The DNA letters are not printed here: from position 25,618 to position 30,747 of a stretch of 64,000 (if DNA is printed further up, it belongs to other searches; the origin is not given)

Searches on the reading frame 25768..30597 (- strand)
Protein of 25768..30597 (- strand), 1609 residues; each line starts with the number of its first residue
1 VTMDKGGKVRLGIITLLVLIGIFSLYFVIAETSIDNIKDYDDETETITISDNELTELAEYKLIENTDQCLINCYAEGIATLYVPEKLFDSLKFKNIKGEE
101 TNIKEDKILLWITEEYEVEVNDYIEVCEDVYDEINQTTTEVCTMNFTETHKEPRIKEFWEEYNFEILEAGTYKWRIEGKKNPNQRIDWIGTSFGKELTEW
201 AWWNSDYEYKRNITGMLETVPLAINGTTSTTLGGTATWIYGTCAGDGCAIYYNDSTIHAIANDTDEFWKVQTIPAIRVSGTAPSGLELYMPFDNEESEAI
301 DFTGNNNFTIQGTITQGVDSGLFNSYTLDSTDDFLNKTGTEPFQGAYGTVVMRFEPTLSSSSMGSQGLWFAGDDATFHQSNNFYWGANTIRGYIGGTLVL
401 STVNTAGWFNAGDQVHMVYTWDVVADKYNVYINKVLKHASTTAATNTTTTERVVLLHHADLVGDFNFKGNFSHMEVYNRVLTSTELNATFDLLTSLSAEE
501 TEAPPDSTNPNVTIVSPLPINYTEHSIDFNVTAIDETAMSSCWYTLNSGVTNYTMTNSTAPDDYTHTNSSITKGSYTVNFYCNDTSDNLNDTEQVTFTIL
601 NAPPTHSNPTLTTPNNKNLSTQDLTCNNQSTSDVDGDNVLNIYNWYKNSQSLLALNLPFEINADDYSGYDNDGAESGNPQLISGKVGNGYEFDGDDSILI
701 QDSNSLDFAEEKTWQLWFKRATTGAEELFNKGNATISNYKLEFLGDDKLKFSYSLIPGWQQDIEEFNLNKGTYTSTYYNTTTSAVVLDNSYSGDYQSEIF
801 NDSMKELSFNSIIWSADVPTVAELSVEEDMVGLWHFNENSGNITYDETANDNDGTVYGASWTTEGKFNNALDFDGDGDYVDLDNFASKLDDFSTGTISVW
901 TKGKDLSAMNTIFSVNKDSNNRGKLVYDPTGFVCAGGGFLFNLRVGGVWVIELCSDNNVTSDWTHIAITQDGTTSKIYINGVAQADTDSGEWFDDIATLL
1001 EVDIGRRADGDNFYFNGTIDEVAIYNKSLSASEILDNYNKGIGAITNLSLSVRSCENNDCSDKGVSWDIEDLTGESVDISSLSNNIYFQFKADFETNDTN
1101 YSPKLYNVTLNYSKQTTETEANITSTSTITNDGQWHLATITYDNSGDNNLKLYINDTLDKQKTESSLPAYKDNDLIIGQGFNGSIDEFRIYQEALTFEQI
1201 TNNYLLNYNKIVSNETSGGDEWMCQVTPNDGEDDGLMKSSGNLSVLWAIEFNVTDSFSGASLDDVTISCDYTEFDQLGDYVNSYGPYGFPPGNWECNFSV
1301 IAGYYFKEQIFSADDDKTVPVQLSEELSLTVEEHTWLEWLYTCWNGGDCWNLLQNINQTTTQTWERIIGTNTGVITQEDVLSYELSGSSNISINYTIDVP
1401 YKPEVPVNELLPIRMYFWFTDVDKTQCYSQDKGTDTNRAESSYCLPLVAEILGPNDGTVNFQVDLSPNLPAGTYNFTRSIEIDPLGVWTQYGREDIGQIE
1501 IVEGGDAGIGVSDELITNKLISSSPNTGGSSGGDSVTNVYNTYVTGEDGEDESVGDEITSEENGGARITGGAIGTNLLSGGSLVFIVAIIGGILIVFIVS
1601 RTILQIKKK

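Call 41: search_protein_families(library=pfam, proteins=[window:25768-30597:-], max_evalue=0.0001)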
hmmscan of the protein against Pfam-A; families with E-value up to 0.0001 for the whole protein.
window:25768-30597:- (1609 aa): 2 families
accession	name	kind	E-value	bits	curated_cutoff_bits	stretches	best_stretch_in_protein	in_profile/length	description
PF13385.13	Laminin_G_3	-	4.6e-39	134.4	27.6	3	874-1034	1-150/151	Concanavalin A-like lectin/glucanases superfamily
PF02973.23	Sialidase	-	2.8e-10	40.5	26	1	958-1036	102-183/189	Sialidase, N-terminal domain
